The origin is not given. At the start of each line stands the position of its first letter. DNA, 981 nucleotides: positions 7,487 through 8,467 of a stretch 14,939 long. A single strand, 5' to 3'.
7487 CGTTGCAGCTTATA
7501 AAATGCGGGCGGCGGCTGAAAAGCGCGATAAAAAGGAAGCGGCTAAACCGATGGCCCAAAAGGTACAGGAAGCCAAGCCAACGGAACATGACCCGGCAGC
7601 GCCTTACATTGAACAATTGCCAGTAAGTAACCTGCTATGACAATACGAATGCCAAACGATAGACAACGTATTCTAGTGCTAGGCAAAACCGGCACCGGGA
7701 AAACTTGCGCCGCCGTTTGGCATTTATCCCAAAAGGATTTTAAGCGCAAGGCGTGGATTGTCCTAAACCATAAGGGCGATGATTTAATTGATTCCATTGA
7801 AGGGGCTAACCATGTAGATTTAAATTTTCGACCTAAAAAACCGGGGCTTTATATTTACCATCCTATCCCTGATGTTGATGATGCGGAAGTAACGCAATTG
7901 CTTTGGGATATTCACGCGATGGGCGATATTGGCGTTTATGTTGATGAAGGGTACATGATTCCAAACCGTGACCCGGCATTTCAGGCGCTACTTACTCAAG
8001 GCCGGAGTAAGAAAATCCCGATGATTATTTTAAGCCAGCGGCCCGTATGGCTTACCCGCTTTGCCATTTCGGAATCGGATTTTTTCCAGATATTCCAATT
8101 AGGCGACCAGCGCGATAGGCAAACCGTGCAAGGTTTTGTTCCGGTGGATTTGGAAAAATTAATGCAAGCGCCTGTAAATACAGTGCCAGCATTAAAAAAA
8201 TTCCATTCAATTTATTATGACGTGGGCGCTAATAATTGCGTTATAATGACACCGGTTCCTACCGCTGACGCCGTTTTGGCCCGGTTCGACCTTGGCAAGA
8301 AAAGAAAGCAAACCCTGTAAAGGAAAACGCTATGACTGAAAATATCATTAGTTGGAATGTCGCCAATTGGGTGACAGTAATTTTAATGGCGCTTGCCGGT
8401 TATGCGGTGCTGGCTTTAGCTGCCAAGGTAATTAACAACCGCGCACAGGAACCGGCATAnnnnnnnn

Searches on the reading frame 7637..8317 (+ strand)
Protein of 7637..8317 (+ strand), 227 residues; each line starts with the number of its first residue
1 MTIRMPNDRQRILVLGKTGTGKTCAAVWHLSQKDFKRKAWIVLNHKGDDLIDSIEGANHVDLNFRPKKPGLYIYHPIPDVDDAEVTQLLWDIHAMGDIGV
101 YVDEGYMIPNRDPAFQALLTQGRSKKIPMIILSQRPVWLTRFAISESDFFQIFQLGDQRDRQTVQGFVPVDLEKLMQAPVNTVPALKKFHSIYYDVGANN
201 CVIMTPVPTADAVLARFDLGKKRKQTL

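Call 26: find_related_loci(query=window:7637-8317:+, collection=viral_contigs, flank=3000)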
Query window:7637-8317:+ (227 aa) in viral_contigs; peptide patterns used: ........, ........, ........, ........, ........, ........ (x = any residue, [..] = any of these).
35 stretches matched a pattern; 5 encode a relative of the query (tblastn E <= 1e-3); 5 distinct loci.
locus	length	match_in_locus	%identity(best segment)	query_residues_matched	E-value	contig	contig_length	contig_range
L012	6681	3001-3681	100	1-227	2e-155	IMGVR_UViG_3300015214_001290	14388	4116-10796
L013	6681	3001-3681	98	1-227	2e-154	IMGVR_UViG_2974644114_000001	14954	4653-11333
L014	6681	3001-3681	98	1-227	2e-153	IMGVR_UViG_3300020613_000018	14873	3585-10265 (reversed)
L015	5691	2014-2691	80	1-224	5e-128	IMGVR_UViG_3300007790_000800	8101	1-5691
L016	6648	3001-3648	43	5-227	2e-61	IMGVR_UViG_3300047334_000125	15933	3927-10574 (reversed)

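Call 39: find_related_loci(query=A1, collection=metagenome_contigs, flank=2500)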
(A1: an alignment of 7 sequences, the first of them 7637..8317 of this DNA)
Query A1 (227 aa) in metagenome_contigs; peptide patterns used: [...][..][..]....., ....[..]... (x = any residue, [..] = any of these).
567 stretches matched a pattern; 243 encode a relative of the query (tblastn E <= 1e-3); the best 80 are kept; 80 distinct loci.
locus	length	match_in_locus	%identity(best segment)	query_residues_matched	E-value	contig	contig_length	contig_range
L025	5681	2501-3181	100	1-227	2e-154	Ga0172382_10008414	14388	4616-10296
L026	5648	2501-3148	60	3-218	7e-91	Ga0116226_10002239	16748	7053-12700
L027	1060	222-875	57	1-218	3e-92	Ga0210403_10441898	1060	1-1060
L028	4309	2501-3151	56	1-217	8e-82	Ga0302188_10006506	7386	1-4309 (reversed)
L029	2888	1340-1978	56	5-217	1e-82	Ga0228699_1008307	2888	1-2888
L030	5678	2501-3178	55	3-227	2e-80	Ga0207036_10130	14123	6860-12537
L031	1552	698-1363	52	5-226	6e-82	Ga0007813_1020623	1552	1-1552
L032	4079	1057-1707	53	1-217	1e-77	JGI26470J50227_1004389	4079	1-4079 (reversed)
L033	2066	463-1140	54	1-218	4e-80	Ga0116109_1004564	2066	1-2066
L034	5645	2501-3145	54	3-217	1e-77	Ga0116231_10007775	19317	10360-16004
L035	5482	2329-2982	53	1-218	9e-78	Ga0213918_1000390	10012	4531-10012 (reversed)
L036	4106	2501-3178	54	1-218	5e-77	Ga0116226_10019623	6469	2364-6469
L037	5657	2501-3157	54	3-218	2e-76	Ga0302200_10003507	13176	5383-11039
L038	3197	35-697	53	1-218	2e-76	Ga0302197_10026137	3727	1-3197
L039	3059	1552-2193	51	3-227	4e-76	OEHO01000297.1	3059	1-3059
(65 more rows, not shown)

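Call 40: find_related_loci(query=A1, collection=genome_contigs, flank=2500)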
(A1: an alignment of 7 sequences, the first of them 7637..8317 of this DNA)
Query A1 (227 aa) in genome_contigs; peptide patterns used: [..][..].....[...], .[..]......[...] (x = any residue, [..] = any of these).
600 stretches matched a pattern (row limit reached: there are more); 3 encode a relative of the query (tblastn E <= 1e-3); 3 distinct loci.
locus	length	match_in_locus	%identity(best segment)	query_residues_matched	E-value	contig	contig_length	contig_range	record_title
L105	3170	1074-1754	100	1-227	7e-164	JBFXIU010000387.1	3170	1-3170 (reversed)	MAG: Porticoccaceae bacterium isolate CA_2019_TPIn_35 NODE_149431_length_3170_cov_4.984226_TPIn, whole genome shotgun se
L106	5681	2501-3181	84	1-227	5e-134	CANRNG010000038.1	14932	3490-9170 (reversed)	MAG: uncultured Erysipelothrix sp. isolate Lapin-021__bin66 genome assembly, contig: Lapin-021__NODE_4548_length_14932_c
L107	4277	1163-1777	47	2-218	1e-62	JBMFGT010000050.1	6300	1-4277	MAG: Acidobacteriaceae bacterium isolate KM4311-05 NODE_50_length_6300_cov_1.392897, whole genome shotgun sequence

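Call 41: find_related_loci(query=A1, collection=viral_contigs, flank=2500)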
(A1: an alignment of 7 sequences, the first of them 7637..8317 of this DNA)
Query A1 (227 aa) in viral_contigs; peptide patterns used: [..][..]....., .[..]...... (x = any residue, [..] = any of these).
600 stretches matched a pattern (row limit reached: there are more); 106 encode a relative of the query (tblastn E <= 1e-3); the best 80 are kept; 80 distinct loci.
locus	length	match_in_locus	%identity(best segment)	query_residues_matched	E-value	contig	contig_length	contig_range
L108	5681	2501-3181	100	1-227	2e-154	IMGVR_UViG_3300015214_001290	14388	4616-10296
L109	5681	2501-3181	98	1-227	2e-152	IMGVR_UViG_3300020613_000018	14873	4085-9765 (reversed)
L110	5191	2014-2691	80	1-224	5e-127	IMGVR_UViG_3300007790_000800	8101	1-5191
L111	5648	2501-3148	60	3-218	1e-90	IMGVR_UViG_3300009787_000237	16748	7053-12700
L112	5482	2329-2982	53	1-218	1e-77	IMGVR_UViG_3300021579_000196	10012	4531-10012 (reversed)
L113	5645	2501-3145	54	3-217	1e-77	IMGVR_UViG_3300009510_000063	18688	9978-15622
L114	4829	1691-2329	54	5-217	5e-76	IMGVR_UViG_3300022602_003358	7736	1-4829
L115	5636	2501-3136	50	4-227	1e-73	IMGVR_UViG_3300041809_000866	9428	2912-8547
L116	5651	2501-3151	48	1-227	7e-72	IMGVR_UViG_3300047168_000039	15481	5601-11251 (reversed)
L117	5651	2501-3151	48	1-227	7e-72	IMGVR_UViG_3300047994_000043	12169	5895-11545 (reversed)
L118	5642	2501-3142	49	2-223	1e-70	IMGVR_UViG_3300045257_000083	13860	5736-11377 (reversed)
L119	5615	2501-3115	50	3-218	2e-70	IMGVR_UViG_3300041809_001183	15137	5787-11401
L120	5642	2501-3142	48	3-227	3e-70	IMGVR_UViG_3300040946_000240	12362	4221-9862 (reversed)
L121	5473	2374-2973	50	3-214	3e-70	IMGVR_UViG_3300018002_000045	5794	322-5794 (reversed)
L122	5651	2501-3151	46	1-227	1e-68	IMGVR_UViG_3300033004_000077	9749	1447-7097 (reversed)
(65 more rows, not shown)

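Call 58: search_dna_similar(query=window:7637-8317:+, collection=phages, mode=protein, max_evalue=0.001, rows=spread, max_rows=40)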
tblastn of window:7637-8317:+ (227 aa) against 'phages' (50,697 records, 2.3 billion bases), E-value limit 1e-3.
Records with a match: 82; places in all: 82; records where one place covers at least 80% of the query: 80.
Best place of each record, by identity: >=99% 65; 95-99% 9; 90-95% 1; <60% 7.
By first word of the organism name: Enterobacteria 60; Salmonella 11; Rhodococcus 3; Burkholderia 2; Gluconobacter 2; Erwinia 1; Pseudomonas 1; Lysinibacillus 1; Thermus 1.
By host as written in the record: Salmonella enterica serovar Typhimurium LT2 - pKJK5 50; Salmonella enterica subsp. enterica serovar Typhimurium BAA-2828 (MHM112) 11; - 9; Gluconobacter cerinus 2; Rhodococcus opacus PD631 2; Burkholderia cepacia 1; Burkholderia contaminans 5080 1; Erwinia amylovora KT-1 1; and 5 more.
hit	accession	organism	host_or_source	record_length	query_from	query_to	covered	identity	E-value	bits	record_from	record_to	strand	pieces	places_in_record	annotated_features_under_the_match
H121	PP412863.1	Enterobacteria phage PRDturquoise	Salmonella enterica serovar Typhimurium ...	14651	1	227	100%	100.0%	2e-151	471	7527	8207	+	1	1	DNA packaging ATPase | assembly protein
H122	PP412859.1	Enterobacteria phage PRDshaddybee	Salmonella enterica serovar Typhimurium ...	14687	1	227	100%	100.0%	2e-151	471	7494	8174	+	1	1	DNA packaging ATPase | assembly protein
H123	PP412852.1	Enterobacteria phage PRDplum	Salmonella enterica serovar Typhimurium ...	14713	1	227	100%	100.0%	2e-151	471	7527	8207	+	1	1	DNA packaging ATPase | assembly protein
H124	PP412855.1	Enterobacteria phage PRDruby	Salmonella enterica serovar Typhimurium ...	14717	1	227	100%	100.0%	2e-151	471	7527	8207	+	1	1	DNA packaging ATPase | assembly protein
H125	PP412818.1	Enterobacteria phage PRDaubergine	Salmonella enterica serovar Typhimurium ...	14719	1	227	100%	100.0%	2e-151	471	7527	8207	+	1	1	DNA packaging ATPase | assembly protein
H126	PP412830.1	Enterobacteria phage PRDcrimson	Salmonella enterica serovar Typhimurium ...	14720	1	227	100%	100.0%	2e-151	471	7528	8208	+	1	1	DNA packaging ATPase | assembly protein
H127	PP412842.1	Enterobacteria phage PRDmamacita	Salmonella enterica serovar Typhimurium ...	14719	1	227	100%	100.0%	2e-151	471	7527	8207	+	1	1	DNA packaging ATPase | assembly protein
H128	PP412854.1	Enterobacteria phage PRDroyal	Salmonella enterica serovar Typhimurium ...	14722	1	227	100%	100.0%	2e-151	471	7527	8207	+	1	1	DNA packaging ATPase | assembly protein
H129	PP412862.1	Enterobacteria phage PRDteal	Salmonella enterica serovar Typhimurium ...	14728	1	227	100%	100.0%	2e-151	471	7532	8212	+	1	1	DNA packaging ATPase | assembly protein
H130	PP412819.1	Enterobacteria phage PRDavocado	Salmonella enterica serovar Typhimurium ...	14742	1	227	100%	100.0%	2e-151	471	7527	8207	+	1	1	DNA packaging ATPase | assembly protein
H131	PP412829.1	Enterobacteria phage PRDcochinilla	Salmonella enterica serovar Typhimurium ...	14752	1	227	100%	100.0%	2e-151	471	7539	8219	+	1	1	DNA packaging ATPase | assembly protein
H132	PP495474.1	Salmonella phage PKJ.Ry.20.1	Salmonella enterica subsp. enterica ...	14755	1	227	100%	100.0%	2e-151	471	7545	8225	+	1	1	DNA packaging ATPase | assembly protein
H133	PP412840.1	Enterobacteria phage PRDmagenta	Salmonella enterica serovar Typhimurium ...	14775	1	227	100%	100.0%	2e-151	471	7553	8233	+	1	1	DNA packaging ATPase | assembly protein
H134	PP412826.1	Enterobacteria phage PRDchartreuse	Salmonella enterica serovar Typhimurium ...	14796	1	227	100%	100.0%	2e-151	471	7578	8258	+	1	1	DNA packaging ATPase | assembly protein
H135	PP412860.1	Enterobacteria phage PRDskutterchuck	Salmonella enterica serovar Typhimurium ...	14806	1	227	100%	100.0%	2e-151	471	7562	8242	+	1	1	DNA packaging ATPase | assembly protein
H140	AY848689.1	Enterobacteria phage PRD1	-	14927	1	227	100%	100.0%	2e-151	471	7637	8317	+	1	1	IX: DNA packaging ATPase | X: assembly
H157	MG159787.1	Gluconobacter phage GC1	Gluconobacter cerinus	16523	1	224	99%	40.8%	9e-53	187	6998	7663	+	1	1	DNA packaging ATPase | hypothetical protein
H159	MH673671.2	Thermus phage phiKo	Thermus thermophilus HB27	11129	1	171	75%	26.2%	1e-9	64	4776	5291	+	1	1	DNA packaging ATPase | hypothetical protein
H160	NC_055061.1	Rhodococcus phage Toil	Rhodococcus opacus PD631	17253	10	206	87%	22.6%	2e-5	50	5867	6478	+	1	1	terminase large subunit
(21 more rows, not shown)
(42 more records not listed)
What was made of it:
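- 7637..8320 (+): Gene IX, packaging ATPase P9. It is the upstream neighbour and the anchor used to find relatives. 100% protein identity to many alphatectiviruses (call 58).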

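Call 59: get_annotated_region(hit=H157, flank=2500)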
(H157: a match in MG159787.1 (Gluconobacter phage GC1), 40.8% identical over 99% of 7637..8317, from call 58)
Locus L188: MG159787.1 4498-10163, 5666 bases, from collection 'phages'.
description: Gluconobacter phage GC1, complete genome.
organism: Gluconobacter phage GC1 (NCBI taxid 2047788)
taxonomy: Viruses; Varidnaviria; Bamfordvirae; Preplasmiviricota; Tectiliviricetes; Kalamavirales; Tectiviridae; Gammatectivirus; Gammatectivirus GC1
host: Gluconobacter cerinus; source: -; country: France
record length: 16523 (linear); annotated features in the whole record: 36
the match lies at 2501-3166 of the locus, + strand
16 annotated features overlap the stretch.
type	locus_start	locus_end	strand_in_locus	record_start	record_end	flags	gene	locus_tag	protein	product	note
CDS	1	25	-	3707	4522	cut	-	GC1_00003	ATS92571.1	hypothetical protein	-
CDS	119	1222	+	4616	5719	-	-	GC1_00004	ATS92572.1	hypothetical protein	-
CDS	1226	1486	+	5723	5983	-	-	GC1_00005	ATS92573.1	hypothetical protein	-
CDS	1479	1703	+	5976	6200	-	-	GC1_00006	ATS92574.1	hypothetical protein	-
CDS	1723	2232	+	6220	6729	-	-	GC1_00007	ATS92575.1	hypothetical protein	-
CDS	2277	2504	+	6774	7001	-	-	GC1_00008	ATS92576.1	hypothetical protein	-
CDS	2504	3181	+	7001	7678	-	-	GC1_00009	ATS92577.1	DNA packaging ATPase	DNA packaging ATPase P9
CDS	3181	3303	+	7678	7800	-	-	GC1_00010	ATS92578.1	hypothetical protein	-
CDS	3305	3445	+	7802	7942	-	-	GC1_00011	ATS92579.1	hypothetical protein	-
CDS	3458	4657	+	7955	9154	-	-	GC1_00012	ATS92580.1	major capsid protein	major capsid protein P3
CDS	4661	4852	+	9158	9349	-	-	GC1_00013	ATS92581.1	hypothetical protein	-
CDS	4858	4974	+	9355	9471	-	-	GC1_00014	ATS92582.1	hypothetical protein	-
CDS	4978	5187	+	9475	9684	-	-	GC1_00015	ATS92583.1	hypothetical protein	-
CDS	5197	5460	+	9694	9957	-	-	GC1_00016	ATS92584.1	hypothetical protein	-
CDS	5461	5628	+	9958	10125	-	-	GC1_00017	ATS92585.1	hypothetical protein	-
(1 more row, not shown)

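Call 60: get_annotated_region(hit=H159, flank=2500)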
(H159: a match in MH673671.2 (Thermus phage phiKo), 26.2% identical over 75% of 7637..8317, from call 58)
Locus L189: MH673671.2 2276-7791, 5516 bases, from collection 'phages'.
description: Thermus phage phiKo, complete genome.
organism: Thermus phage phiKo (NCBI taxid 2301535)
taxonomy: Viruses; Varidnaviria; Bamfordvirae; Preplasmiviricota; Tectiliviricetes; Kalamavirales; Tectiviridae
host: Thermus thermophilus HB27; source: hot spring water; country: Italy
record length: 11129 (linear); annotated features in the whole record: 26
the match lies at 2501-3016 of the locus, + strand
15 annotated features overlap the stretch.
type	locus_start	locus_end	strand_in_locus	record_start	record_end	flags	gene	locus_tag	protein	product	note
CDS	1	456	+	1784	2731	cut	-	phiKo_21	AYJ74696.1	hypothetical protein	-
CDS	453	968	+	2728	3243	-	-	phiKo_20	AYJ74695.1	lysozyme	-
CDS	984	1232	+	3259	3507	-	-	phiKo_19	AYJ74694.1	head morphogenesis protein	-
CDS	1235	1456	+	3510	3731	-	-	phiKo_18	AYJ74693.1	hypothetical protein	-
CDS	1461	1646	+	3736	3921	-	-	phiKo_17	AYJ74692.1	ribonuclease Z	-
CDS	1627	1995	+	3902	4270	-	-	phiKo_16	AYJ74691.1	hypothetical protein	-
CDS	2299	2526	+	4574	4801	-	-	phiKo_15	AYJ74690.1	hypothetical protein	-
CDS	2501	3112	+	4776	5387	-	-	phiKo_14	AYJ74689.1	DNA packaging ATPase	-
CDS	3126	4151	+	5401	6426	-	-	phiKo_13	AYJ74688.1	putative major capsid protein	-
CDS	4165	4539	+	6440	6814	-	-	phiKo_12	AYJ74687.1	hypothetical protein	-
CDS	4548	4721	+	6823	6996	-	-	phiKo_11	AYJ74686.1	hypothetical protein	-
CDS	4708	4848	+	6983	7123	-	-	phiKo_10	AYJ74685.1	hypothetical protein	-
CDS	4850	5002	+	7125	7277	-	-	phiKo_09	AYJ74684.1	hypothetical protein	-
CDS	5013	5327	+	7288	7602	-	-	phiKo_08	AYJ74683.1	hypothetical protein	-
CDS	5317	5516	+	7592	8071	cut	-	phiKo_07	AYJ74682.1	peptidase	-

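Call 61: get_annotated_region(hit=H160, flank=2500)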
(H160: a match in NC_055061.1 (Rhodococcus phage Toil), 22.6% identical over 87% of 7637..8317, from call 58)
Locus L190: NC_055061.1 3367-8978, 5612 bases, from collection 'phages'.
description: Rhodococcus phage Toil, complete genome.
organism: Rhodococcus phage Toil (NCBI taxid 1975614)
taxonomy: Viruses; Varidnaviria; Bamfordvirae; Preplasmiviricota; Tectiliviricetes; Kalamavirales; Tectiviridae; Epsilontectivirus; Epsilontectivirus toil
host: Rhodococcus opacus PD631; source: soil; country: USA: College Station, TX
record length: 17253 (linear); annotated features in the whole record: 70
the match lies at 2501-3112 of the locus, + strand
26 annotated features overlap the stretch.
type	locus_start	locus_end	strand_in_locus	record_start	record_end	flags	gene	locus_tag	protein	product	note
CDS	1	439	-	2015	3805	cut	-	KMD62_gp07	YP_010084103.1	DNA polymerase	-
CDS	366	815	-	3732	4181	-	-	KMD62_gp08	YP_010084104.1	hypothetical protein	-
regulatory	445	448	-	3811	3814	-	-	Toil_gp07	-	ribosome_binding_site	-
regulatory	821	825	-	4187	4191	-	-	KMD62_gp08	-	ribosome_binding_site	-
CDS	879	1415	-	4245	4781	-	-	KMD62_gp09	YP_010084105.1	hypothetical protein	-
regulatory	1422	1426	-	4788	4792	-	-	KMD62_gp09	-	ribosome_binding_site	-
regulatory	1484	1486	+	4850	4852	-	-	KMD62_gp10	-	ribosome_binding_site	-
CDS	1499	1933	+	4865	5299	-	-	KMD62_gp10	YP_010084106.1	hypothetical protein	-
regulatory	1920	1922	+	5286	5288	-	-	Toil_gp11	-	ribosome_binding_site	-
CDS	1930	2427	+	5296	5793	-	-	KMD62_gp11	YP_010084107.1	hypothetical protein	-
regulatory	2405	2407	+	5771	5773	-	-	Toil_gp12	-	ribosome_binding_site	-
CDS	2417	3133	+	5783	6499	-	-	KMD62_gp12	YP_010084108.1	terminase large subunit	-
regulatory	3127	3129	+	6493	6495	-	-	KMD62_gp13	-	ribosome_binding_site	-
CDS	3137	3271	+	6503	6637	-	-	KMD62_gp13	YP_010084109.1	hypothetical protein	-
regulatory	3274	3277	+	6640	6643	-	-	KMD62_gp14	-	ribosome_binding_site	-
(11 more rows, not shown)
